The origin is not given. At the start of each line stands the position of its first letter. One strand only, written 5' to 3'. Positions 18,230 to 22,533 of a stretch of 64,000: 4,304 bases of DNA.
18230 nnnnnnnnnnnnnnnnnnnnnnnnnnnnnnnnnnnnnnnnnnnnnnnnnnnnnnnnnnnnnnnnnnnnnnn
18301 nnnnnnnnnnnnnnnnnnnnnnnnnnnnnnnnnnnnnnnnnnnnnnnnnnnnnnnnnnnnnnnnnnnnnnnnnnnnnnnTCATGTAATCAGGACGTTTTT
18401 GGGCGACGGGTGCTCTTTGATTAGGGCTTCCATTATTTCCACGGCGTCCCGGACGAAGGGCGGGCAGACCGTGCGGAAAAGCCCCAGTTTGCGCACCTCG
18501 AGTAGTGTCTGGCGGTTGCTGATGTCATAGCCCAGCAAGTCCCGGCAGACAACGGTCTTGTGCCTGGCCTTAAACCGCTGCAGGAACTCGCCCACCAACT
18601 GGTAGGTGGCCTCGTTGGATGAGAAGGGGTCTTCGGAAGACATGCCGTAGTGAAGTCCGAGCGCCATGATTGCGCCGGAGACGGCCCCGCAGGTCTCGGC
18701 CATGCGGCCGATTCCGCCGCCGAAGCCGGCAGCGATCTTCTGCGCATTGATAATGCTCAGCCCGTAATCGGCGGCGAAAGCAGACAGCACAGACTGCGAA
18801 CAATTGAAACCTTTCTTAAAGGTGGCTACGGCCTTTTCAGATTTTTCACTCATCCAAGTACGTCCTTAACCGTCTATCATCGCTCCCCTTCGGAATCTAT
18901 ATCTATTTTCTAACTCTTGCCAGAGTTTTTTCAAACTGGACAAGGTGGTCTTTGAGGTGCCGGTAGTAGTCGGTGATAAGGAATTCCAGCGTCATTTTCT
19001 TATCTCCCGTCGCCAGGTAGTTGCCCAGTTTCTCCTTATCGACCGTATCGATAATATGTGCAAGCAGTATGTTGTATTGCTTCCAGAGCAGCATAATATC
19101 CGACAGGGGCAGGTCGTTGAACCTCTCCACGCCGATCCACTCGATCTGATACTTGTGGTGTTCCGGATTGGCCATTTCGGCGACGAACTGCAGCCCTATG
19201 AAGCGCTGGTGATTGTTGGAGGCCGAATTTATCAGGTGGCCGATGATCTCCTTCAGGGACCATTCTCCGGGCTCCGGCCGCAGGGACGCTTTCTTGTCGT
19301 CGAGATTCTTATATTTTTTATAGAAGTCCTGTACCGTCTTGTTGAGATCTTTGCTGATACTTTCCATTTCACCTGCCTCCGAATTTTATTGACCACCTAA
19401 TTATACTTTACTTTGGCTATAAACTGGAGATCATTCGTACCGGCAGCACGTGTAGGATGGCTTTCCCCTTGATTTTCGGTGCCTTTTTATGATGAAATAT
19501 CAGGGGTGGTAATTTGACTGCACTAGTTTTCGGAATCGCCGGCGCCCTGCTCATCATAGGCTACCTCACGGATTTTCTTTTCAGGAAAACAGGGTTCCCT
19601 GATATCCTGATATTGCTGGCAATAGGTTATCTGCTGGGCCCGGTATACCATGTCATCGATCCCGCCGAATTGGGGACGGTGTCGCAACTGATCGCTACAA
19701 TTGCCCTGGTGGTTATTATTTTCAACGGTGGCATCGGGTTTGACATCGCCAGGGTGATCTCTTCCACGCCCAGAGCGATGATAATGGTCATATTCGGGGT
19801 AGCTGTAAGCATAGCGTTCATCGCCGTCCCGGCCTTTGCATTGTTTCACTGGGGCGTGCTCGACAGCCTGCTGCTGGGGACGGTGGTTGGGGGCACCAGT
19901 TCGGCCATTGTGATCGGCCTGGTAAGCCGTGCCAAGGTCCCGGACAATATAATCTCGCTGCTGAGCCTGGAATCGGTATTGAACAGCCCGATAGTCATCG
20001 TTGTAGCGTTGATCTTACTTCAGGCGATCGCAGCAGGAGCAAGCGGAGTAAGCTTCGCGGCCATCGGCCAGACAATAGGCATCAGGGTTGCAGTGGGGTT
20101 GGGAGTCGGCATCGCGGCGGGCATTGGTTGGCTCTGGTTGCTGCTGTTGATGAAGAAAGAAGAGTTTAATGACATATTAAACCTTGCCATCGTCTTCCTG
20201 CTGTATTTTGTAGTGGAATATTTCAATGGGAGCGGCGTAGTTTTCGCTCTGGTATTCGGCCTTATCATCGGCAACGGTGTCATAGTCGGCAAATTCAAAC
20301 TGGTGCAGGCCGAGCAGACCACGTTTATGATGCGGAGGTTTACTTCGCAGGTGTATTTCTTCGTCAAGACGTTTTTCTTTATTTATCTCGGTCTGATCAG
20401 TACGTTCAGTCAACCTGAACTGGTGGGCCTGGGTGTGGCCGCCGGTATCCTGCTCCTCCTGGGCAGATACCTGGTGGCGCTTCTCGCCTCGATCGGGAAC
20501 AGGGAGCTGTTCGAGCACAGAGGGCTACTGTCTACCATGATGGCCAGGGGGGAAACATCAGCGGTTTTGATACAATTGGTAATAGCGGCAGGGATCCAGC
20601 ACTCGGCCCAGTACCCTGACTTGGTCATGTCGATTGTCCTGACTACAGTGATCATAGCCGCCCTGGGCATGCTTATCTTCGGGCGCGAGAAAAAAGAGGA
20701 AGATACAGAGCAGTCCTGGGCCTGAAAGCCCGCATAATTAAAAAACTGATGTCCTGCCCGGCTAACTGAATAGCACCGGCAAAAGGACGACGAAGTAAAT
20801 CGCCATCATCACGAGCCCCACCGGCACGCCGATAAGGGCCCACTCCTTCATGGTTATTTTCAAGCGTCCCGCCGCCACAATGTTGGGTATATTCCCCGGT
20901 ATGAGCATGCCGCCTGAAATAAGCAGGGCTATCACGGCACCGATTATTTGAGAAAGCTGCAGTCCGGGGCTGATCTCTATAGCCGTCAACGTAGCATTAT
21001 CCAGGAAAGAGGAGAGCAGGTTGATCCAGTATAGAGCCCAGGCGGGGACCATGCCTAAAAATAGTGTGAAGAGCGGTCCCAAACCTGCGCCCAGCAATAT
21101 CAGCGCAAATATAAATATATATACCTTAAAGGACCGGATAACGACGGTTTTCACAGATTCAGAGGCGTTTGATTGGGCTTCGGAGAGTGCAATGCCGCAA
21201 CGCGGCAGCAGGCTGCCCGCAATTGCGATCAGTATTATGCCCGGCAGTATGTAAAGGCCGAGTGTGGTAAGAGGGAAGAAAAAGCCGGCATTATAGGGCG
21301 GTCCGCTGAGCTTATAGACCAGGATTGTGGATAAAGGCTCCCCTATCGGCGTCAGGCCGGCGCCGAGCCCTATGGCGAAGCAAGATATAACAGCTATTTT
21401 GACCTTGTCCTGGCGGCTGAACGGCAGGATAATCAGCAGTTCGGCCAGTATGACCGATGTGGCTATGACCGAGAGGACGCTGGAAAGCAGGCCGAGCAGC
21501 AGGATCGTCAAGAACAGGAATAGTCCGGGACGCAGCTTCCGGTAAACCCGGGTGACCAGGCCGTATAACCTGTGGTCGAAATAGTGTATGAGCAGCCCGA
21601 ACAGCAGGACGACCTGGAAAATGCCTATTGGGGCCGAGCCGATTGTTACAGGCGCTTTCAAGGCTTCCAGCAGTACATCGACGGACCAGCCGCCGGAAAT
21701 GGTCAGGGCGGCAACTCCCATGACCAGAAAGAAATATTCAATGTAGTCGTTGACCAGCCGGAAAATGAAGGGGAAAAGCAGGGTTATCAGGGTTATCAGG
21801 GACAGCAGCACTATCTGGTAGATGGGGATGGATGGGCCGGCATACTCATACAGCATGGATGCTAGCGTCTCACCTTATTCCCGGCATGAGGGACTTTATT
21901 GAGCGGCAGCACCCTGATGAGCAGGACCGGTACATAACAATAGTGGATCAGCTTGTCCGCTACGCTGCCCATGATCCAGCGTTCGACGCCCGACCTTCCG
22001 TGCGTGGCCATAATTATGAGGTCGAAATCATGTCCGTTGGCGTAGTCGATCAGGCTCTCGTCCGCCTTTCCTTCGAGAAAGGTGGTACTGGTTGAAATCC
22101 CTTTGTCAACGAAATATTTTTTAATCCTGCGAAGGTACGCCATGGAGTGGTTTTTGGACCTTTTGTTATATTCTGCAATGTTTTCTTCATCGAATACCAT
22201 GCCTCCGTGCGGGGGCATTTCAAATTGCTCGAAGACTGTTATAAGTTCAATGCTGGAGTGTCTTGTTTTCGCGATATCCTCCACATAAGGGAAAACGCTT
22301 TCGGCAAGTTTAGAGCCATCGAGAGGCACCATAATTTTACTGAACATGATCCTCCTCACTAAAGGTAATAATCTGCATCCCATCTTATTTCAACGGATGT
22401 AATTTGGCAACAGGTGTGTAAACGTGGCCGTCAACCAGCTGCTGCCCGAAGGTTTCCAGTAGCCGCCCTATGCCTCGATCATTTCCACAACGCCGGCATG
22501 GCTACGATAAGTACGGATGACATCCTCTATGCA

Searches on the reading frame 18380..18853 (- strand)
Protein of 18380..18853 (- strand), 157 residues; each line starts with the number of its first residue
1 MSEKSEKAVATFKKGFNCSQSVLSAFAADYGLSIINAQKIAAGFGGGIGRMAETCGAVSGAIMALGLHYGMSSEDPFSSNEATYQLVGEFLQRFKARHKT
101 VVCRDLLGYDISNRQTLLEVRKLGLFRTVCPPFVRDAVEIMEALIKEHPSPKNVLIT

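Call 32: search_protein_families(library=pfam, proteins=[window:18380-18853:-], max_evalue=0.01)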
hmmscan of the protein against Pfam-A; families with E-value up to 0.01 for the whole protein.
window:18380-18853:- (157 aa): 1 family
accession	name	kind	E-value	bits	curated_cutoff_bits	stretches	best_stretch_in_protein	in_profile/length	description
PF09719.15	C_GCAxxG_C_C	-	3.5e-33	114.6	27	1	16-143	1-117/118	Putative redox-active protein (C_GCAxxG_C_C)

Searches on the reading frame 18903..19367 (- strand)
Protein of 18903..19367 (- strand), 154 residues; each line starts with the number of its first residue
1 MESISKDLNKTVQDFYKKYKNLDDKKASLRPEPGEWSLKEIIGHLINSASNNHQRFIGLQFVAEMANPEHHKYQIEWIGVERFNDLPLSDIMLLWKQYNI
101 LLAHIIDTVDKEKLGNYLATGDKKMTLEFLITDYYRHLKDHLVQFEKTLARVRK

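Call 32: search_protein_families(library=pfam, proteins=[window:18903-19367:-], max_evalue=0.01)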
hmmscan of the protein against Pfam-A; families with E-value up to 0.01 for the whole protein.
window:18903-19367:- (154 aa): 1 family
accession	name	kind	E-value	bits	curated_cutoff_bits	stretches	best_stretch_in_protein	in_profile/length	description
PF12867.12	DinB_2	-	9.1e-08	33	24.8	1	14-143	8-126/128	DinB superfamily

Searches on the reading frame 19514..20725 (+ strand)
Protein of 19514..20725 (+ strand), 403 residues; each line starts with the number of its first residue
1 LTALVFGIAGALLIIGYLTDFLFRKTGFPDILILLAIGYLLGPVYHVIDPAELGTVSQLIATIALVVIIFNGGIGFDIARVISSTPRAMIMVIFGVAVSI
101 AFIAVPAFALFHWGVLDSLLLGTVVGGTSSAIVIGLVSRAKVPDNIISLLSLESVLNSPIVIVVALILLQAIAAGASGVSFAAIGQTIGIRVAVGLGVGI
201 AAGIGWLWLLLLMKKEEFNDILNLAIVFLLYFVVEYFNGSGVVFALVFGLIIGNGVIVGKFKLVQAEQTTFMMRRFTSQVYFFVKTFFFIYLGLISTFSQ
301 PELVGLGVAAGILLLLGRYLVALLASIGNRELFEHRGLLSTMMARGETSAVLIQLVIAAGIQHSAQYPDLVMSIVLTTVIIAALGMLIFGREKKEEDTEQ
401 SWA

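Call 58: search_protein_families(library=pfam, proteins=[window:19514-20725:+], max_evalue=0.00001)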
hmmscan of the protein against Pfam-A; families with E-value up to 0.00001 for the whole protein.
window:19514-20725:+ (403 aa): 1 family
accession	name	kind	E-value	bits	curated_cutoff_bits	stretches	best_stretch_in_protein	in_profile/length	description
PF00999.27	Na_H_Exchanger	-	6.5e-32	111.3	26.2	1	12-380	3-364/375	Sodium/hydrogen exchanger, transmembrane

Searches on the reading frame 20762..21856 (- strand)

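Call 58: search_protein_families(library=pfam, proteins=[window:20762-21856:-], max_evalue=0.00001)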
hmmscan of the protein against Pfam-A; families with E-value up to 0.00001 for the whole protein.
window:20762-21856:- (364 aa): 1 family
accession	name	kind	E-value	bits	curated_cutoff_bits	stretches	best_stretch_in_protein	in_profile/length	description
PF07854.18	DUF1646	-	5.2e-110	368.5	21.4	1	17-359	3-345/347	Protein of unknown function (DUF1646)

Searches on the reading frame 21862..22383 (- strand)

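Call 58: search_protein_families(library=pfam, proteins=[window:21862-22383:-], max_evalue=0.00001)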
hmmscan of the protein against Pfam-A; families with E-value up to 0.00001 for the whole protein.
window:21862-22383:- (173 aa): 1 family
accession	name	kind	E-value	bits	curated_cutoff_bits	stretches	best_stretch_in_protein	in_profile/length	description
PF00582.32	Usp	-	8.4e-27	94.9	24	1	13-157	1-141/141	Universal stress protein family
